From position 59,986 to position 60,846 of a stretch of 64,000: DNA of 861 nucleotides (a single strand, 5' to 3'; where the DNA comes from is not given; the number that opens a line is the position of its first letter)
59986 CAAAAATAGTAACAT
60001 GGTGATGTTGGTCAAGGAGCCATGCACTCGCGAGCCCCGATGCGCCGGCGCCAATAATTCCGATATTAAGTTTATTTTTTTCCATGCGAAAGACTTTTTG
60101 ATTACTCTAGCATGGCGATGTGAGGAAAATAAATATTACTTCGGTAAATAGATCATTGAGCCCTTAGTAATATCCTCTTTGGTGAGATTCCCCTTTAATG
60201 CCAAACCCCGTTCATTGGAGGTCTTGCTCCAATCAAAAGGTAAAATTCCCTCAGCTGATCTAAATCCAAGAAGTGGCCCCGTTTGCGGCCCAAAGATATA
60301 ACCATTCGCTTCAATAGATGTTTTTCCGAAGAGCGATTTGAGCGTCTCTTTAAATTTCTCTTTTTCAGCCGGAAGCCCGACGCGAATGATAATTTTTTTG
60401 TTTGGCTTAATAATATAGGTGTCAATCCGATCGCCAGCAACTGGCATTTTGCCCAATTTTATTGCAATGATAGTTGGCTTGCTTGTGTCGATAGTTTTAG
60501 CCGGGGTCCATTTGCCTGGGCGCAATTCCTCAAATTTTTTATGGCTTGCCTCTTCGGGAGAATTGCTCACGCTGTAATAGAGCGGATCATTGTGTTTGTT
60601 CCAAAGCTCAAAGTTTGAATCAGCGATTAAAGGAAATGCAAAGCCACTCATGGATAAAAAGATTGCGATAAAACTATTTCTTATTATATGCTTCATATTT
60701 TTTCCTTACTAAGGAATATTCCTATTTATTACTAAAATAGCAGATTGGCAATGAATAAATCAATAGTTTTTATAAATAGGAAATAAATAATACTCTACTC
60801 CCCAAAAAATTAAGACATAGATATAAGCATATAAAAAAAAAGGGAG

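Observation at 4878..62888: Near-invariant Met (mostly Met-Glu/Gln/Asn) at the predicted signal-peptide cleavage site of ~28 unrelated secreted proteins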

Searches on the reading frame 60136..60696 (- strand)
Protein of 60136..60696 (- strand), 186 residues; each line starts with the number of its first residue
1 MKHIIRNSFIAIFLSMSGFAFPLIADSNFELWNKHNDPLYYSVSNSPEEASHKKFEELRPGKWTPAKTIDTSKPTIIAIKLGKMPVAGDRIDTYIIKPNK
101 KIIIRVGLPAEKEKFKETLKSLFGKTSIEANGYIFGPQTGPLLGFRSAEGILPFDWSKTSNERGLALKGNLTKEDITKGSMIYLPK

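Call 34: find_homologous_proteins(query=window:60136-60696:-, max_evalue=0.00001)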
Query window:60136-60696:- (186 aa): 52 proteins with E <= 0.00001 among 120 candidates.
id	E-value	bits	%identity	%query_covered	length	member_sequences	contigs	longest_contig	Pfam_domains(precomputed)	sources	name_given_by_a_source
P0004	6.7e-110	383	93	100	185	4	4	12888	-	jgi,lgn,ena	jgi:hypothetical protein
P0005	1.5e-77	278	69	100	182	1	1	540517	-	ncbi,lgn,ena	-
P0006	4.5e-76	273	71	95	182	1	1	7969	-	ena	-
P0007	5.4e-76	272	65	100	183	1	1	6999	-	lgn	-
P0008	8.5e-73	262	65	100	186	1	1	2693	-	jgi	jgi:hypothetical protein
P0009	1.1e-67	245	59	99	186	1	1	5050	-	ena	-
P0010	3.2e-67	244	65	88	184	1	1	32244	-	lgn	-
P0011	4.6e-67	243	63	100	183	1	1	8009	-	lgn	-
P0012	9.5e-65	236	57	100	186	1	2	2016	-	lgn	-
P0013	3.8e-63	231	62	100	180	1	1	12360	-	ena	-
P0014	5.2e-60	220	63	87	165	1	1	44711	-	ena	-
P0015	2.3e-58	215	56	100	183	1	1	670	-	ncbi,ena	-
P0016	6.5e-56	207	60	88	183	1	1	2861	-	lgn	-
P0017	2.9e-53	198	58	96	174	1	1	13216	-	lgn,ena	-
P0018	2.1e-51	192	58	90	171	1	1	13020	-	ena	-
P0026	1.4e-45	173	57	90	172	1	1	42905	-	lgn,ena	-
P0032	6.0e-43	165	51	90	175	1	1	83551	-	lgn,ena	-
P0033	8.6e-43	164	54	85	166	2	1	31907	-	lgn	-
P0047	7.0e-39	152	51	84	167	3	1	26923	-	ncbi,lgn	ncbi:MAG: hypothetical protein AMXMBFR12_01890 [Candidatus Babeliales bacterium]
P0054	6.1e-33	132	47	83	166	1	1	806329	-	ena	-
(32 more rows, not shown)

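Call 35: find_encoding_contigs(protein=P0010, flank=10000, max_places=2)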
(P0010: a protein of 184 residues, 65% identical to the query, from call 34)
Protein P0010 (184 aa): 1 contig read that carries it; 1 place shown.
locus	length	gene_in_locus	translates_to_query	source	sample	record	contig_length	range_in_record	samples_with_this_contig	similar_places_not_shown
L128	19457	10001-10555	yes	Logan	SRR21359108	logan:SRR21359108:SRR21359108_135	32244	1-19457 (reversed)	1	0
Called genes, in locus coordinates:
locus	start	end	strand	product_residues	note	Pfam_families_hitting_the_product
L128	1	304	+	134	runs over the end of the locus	-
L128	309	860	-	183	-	-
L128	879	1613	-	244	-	PF08032:SpoU_sub_bind, PF00588:SpoU_methylase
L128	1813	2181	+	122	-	-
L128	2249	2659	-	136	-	-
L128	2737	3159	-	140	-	-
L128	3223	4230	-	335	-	PF05496:RuvB_N (weak), PF00004:AAA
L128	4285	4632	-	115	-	-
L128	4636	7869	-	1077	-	-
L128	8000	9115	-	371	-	PF00004:AAA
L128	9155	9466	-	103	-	-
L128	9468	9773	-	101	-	-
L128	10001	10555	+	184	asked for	-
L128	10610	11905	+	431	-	PF01266:DAO (weak), PF13450:NAD_binding_8, PF01593:Amino_oxidase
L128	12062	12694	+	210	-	-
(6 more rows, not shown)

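Call 36: find_encoding_contigs(protein=P0014, flank=10000, max_places=2)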
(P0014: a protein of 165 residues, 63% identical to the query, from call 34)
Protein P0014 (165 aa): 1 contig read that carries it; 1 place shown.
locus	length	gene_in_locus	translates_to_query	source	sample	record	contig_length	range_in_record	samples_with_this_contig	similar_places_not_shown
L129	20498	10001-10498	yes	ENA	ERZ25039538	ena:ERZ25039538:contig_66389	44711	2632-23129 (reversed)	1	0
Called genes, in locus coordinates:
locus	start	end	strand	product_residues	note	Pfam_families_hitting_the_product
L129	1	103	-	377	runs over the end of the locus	-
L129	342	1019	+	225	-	PF00583:Acetyltransf_1, PF13673:Acetyltransf_10, PF13508:Acetyltransf_7, PF08445:FR47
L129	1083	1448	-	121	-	PF12327:FtsZ_C (weak)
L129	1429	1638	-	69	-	PF12327:FtsZ_C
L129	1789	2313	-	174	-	PF00091:Tubulin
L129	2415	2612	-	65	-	PF14450:FtsA (weak)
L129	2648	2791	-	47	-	-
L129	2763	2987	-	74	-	PF06277:EutA (weak), PF14450:FtsA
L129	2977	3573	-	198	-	PF14450:FtsA, PF02491:SHS2_FTSA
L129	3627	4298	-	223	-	-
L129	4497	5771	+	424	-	PF25174:Beta-prop_THOC3 (faint)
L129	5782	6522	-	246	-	PF12796:Ank_2 (weak), PF00023:Ank (faint), PF13637:Ank_4 (faint)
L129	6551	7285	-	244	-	PF08032:SpoU_sub_bind, PF00588:SpoU_methylase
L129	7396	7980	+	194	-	PF00023:Ank (faint), PF12796:Ank_2, PF13606:Ank_3 (faint)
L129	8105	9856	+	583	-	PF05192:MutS_III, PF00488:MutS_V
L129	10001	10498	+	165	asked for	-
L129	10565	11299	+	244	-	PF13450:NAD_binding_8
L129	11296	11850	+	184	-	-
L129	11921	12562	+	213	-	-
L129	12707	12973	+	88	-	PF01168:Ala_racemase_N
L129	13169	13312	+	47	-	-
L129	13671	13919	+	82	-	PF00842:Ala_racemase_C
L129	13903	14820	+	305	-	-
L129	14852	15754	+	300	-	-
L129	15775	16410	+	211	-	PF00023:Ank (faint), PF13606:Ank_3 (faint), PF12796:Ank_2, PF13637:Ank_4 (faint)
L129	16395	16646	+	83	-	-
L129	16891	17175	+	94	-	-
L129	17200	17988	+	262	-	PF13505:OMP_b-brl (weak)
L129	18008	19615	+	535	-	PF13229:Beta_helix (faint)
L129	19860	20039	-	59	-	-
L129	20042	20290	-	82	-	PF00579:tRNA-synt_1b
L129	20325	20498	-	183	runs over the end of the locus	PF00579:tRNA-synt_1b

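Call 37: find_encoding_contigs(protein=P0026, flank=10000, max_places=2)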
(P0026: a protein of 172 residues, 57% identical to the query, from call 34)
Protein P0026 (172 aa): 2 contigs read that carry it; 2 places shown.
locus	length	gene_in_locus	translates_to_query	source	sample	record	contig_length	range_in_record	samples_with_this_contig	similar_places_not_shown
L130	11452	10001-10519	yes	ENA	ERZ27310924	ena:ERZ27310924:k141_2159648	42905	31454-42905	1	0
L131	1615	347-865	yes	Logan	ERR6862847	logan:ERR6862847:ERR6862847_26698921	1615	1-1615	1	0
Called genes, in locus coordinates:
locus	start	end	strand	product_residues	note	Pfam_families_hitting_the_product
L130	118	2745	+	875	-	PF17652:Glyco_hydro81C, PF22184:CBM_56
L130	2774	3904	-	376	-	PF13606:Ank_3 (faint), PF00023:Ank (faint), PF13857:Ank_5 (faint), PF12796:Ank_2, PF13637:Ank_4 (weak)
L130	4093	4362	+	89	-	-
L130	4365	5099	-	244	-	PF08032:SpoU_sub_bind, PF00588:SpoU_methylase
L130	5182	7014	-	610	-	PF23381:Beta-prop_IFT122_1st (faint), PF25174:Beta-prop_THOC3 (weak)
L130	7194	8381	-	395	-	PF00004:AAA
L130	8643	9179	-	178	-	-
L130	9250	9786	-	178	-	-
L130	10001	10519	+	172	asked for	-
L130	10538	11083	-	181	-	-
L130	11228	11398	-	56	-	-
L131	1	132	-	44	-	?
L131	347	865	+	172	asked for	-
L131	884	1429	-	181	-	-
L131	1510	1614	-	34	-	?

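Call 38: find_encoding_contigs(protein=P0032, flank=10000, max_places=1)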
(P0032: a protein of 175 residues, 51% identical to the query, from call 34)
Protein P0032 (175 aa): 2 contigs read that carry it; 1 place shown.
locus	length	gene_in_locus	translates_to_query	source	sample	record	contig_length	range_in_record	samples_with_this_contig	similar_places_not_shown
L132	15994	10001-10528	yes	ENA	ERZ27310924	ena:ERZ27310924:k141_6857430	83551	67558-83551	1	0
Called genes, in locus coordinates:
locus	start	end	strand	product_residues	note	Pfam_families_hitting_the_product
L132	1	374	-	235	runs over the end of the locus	PF02578:Cu-oxidase_4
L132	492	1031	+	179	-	PF00583:Acetyltransf_1, PF13673:Acetyltransf_10, PF13508:Acetyltransf_7, PF08445:FR47 (faint)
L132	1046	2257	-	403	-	PF00091:Tubulin, PF12327:FtsZ_C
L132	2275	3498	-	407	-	PF11104:PilM_2 (faint), PF14450:FtsA, PF02491:SHS2_FTSA, PF06277:EutA (weak), PF06723:MreB_Mbl, PF14450:FtsA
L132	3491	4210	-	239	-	-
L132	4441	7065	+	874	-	PF17652:Glyco_hydro81C, PF22184:CBM_56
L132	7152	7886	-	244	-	PF08032:SpoU_sub_bind, PF00588:SpoU_methylase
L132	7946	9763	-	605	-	-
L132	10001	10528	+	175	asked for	-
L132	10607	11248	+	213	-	-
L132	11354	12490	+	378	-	PF01168:Ala_racemase_N, PF00842:Ala_racemase_C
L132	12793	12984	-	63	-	-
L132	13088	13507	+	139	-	PF05605:zf-Di19 (faint)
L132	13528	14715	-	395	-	PF00579:tRNA-synt_1b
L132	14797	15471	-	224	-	-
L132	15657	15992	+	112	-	?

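Call 39: find_encoding_contigs(protein=P0054, flank=10000, max_places=1)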
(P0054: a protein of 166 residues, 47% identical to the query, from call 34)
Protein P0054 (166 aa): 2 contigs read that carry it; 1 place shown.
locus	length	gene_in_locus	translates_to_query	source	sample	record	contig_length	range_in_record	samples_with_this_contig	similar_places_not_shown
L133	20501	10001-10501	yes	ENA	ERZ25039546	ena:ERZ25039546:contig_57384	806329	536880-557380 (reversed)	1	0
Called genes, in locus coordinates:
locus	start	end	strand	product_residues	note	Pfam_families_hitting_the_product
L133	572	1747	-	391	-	PF00091:Tubulin, PF12327:FtsZ_C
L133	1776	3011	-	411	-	PF11104:PilM_2 (faint), PF14450:FtsA, PF02491:SHS2_FTSA, PF06723:MreB_Mbl, PF06277:EutA (weak), PF14450:FtsA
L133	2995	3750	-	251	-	-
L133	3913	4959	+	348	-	-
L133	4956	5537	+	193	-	-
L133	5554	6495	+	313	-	-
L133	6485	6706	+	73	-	-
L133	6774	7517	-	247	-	PF08032:SpoU_sub_bind, PF00588:SpoU_methylase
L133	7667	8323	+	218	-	-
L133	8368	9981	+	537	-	PF00226:DnaJ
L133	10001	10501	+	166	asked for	-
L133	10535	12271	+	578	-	-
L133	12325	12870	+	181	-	-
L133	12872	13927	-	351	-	-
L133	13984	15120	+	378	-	PF01168:Ala_racemase_N, PF00842:Ala_racemase_C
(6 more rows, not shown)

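Call 40: find_encoding_contigs(protein=P0047, flank=10000, max_places=1)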
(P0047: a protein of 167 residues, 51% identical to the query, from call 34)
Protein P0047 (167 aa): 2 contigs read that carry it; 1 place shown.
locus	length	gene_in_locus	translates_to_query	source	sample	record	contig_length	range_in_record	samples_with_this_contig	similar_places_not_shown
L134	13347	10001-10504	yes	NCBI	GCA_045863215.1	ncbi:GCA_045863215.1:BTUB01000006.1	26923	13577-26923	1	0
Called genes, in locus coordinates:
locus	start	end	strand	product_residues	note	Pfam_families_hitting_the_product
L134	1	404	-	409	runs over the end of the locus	PF00091:Tubulin, PF12327:FtsZ_C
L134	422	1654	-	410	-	PF11104:PilM_2 (faint), PF14450:FtsA, PF02491:SHS2_FTSA, PF06277:EutA (weak), PF06723:MreB_Mbl, PF14450:FtsA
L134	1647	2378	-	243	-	-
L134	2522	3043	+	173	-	-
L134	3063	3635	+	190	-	-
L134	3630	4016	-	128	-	-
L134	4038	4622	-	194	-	-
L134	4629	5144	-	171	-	-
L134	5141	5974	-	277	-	-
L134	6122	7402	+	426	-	-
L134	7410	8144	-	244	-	PF08032:SpoU_sub_bind, PF00588:SpoU_methylase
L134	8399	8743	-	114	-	-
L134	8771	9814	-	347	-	PF05496:RuvB_N (faint), PF00004:AAA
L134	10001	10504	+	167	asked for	-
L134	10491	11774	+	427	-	PF01266:DAO (faint), PF03486:HI0933_like (faint), PF13450:NAD_binding_8, PF01593:Amino_oxidase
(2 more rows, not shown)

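Call 41: find_encoding_contigs(protein=P0033, flank=10000, max_places=1)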
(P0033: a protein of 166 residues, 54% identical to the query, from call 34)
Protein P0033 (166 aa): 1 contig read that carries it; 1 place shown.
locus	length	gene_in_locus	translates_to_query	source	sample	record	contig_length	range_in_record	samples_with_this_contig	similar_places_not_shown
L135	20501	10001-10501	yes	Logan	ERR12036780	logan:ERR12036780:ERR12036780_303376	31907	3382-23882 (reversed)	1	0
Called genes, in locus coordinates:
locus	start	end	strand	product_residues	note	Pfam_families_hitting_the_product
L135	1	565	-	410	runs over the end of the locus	PF11104:PilM_2 (faint), PF14450:FtsA, PF02491:SHS2_FTSA, PF06723:MreB_Mbl, PF06277:EutA (weak), PF14450:FtsA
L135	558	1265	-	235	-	-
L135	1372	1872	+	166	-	-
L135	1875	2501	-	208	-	-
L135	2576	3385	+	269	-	-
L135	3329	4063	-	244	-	PF08032:SpoU_sub_bind, PF00588:SpoU_methylase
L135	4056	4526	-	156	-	-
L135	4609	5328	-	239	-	-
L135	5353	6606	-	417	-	PF05621:TniB (faint), PF00004:AAA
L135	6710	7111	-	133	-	-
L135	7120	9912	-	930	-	-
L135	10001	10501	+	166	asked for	-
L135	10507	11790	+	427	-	PF01266:DAO (faint), PF01593:Amino_oxidase, PF13450:NAD_binding_8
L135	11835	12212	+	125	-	-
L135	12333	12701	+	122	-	-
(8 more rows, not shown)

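Call 49: find_encoding_contigs(protein=P0004, flank=10000, max_places=4)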
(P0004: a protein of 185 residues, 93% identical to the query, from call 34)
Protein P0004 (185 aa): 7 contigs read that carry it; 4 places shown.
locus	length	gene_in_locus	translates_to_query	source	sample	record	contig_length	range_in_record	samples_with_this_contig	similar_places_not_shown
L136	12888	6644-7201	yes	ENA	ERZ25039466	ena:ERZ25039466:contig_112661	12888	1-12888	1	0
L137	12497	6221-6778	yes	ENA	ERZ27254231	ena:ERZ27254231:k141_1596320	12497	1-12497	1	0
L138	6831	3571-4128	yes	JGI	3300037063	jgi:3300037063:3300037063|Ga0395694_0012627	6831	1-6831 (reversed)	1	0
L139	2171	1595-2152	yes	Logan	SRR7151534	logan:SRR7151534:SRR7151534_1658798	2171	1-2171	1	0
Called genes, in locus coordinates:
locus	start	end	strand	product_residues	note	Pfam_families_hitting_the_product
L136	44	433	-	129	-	PF01797:Y1_Tnp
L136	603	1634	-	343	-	PF00004:AAA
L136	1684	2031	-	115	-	-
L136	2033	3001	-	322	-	-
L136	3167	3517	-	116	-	-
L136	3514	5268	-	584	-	-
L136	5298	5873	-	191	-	PF17862:AAA_lid_3 (weak)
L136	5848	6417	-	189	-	PF00004:AAA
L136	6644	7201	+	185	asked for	-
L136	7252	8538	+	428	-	PF01266:DAO (faint), PF13450:NAD_binding_8, PF01593:Amino_oxidase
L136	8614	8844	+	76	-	-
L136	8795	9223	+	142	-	-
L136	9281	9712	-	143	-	-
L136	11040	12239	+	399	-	PF01168:Ala_racemase_N, PF00842:Ala_racemase_C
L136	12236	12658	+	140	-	-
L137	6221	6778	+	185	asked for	-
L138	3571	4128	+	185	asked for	-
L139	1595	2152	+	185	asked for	-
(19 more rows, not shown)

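Call 62: search_protein_families(library=pfam, proteins=[window:60136-60696:-], max_evalue=0.01)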
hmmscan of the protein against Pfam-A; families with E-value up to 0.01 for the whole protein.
window:60136-60696:- (186 aa): 0 families

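Call 72: search_protein_families(library=ncbifam, proteins=[L132:492-1031:+, L129:342-1019:+], max_evalue=0.001)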
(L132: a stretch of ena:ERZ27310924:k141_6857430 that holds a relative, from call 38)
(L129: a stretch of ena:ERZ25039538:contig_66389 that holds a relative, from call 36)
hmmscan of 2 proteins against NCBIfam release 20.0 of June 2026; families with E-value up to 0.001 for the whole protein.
L132:492-1031:+ (179 aa): 14 families
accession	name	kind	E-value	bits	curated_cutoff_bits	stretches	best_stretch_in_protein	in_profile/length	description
TIGR01575.1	rimI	equivalog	9.9e-11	41.9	86.4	1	78-164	29-114/132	ribosomal protein S18-alanine N-acetyltransferase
NF053587.1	SpmdActasePaiA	equivalog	1.5e-08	34.7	250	1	104-163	89-148/172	spermidine/spermine N(1)-acetyltransferase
NF007025.1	PRK09491.1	equivalog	2.7e-07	30.6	173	1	83-163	42-120/145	ribosomal protein S18-alanine N-acetyltransferase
TIGR03448.1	mycothiol_MshD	equivalog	2.5e-06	27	163.1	1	89-164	209-287/294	mycothiol synthase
TIGR03585.1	PseH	equivalog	2.8e-06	27.5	93.1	1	85-170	55-141/156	UDP-4-amino-4,6-dideoxy-N-acetyl-beta-L-altrosamine N-acetyltransferase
NF005840.0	PRK07757.1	equivalog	4e-06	26.8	154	1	83-162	44-118/153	N-acetyltransferase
NF002959.0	PRK03624.1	equivalog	1.1e-05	25.2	124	1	110-165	77-132/147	GNAT family acetyltransferase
NF000487.1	stat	exception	1.6e-05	24.6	420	1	85-163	83-162/189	streptothricin N-acetyltransferase STAT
NF000360.1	sat4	exception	4.4e-05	23.6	380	1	83-162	74-153/180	streptothricin N-acetyltransferase Sat4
NF049894.1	CG3035_N_ac_Glu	equivalog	0.00011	21.5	280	1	112-164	239-291/300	N-acetylglutamate synthase, CG3035 family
NF007853.0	PRK10562.1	equivalog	0.00021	21.5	125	1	84-163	51-121/146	N-acetyltransferase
NF008212.0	PRK10975.1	equivalog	0.00043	20.2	219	1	85-161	143-219/232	dTDP-4-amino-4,6-dideoxy-D-galactose acyltransferase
NF007807.0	PRK10514.1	equivalog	0.00058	19.8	134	0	81-163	52-123/147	acetyltransferase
NF040503.1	resist_ArsN1a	equivalog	0.00067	19.4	170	0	83-163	50-134/159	arsinothricin resistance N-acetyltransferase ArsN1 family A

L129:342-1019:+ (225 aa): 17 families
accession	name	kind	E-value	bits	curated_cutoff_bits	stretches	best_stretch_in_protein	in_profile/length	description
TIGR01575.1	rimI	equivalog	2.2e-11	44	86.4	1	85-173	34-121/132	ribosomal protein S18-alanine N-acetyltransferase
NF007025.1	PRK09491.1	equivalog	3.2e-10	40.1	173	1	83-168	40-123/145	ribosomal protein S18-alanine N-acetyltransferase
TIGR03448.1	mycothiol_MshD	equivalog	7.4e-10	38.6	163.1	1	105-169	226-290/294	mycothiol synthase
NF002959.0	PRK03624.1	equivalog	2.7e-09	36.9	124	1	108-182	73-143/147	GNAT family acetyltransferase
NF053587.1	SpmdActasePaiA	equivalog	3.6e-08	33.4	250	1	110-171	93-154/172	spermidine/spermine N(1)-acetyltransferase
NF008212.0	PRK10975.1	equivalog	2e-07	31.1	219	1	89-168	145-224/232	dTDP-4-amino-4,6-dideoxy-D-galactose acyltransferase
NF007853.0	PRK10562.1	equivalog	1e-06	29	125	1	112-167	73-123/146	N-acetyltransferase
NF007807.0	PRK10514.1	equivalog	2.6e-06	27.4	134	1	108-168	71-126/147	acetyltransferase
NF005840.0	PRK07757.1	equivalog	5.8e-06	26.3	154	1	81-166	40-120/153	N-acetyltransferase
TIGR03103.1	trio_acet_GNAT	equivalog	2.3e-05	23.2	569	1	112-166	160-214/547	N-acetylglutaminylglutamine synthetase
TIGR03585.1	PseH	equivalog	2.4e-05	24.5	93.1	1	120-177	88-146/156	UDP-4-amino-4,6-dideoxy-N-acetyl-beta-L-altrosamine N-acetyltransferase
NF003641.0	PRK05279.1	equivalog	4.3e-05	22.5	344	1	87-167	338-415/441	amino-acid N-acetyltransferase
NF000360.1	sat4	exception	0.00012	22.2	380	1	108-168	97-157/180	streptothricin N-acetyltransferase Sat4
NF040503.1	resist_ArsN1a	equivalog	0.00012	21.8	170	1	89-166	54-135/159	arsinothricin resistance N-acetyltransferase ArsN1 family A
NF040501.1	resist_ArsN2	equivalog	0.0002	21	125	1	113-167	54-104/133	arsenic resistance N-acetyltransferase ArsN2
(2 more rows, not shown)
